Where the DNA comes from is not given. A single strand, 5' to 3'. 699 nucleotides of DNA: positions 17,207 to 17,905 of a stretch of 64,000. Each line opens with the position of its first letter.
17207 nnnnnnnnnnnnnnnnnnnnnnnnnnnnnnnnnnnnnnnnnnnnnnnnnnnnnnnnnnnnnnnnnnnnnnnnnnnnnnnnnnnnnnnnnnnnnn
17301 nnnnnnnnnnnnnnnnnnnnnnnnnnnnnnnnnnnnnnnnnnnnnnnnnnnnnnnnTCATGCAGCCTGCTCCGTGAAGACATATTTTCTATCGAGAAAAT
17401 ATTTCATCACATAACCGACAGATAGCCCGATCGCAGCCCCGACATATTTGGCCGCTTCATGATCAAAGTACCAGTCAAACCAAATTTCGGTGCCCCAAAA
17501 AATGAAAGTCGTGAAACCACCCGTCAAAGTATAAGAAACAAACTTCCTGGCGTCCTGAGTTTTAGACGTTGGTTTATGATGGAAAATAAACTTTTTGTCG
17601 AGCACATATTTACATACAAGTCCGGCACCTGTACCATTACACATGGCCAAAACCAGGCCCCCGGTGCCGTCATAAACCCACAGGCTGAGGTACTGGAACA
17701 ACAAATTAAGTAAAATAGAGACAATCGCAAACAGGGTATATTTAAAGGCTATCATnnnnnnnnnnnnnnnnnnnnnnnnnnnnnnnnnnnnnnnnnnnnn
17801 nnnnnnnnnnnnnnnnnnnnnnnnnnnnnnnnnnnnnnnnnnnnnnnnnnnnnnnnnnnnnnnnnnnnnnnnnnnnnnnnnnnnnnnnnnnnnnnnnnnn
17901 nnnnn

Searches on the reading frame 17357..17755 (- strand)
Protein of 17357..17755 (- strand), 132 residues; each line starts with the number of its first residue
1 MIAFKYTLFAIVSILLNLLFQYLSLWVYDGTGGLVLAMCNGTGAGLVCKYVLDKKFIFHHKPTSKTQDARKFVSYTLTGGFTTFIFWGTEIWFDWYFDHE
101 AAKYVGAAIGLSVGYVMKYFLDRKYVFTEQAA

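Call 5: search_protein_families(library=pfam, proteins=[window:17357-17755:-], max_evalue=0.1)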
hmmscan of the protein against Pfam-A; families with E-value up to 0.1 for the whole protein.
window:17357-17755:- (132 aa): 1 family
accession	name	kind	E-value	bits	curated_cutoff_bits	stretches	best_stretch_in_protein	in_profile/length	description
PF04138.20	GtrA_DPMS_TM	-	3.5e-10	40.5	26.1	1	9-127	2-117/117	GtrA/DPMS, transmembrane domain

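Call 6: search_protein_families(library=ncbifam, proteins=[window:17357-17755:-], max_evalue=0.1)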
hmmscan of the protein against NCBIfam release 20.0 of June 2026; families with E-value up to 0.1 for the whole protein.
window:17357-17755:- (132 aa): 2 families
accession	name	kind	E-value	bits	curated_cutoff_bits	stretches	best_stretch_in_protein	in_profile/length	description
NF037976.1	gtrA_1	subfamily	1.9e-46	157.3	50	1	2-127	1-126/126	GtrA family protein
NF010791.0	PRK14195.1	equivalog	0.023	15.1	129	1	64-117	60-115/125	fluoride efflux transporter CrcB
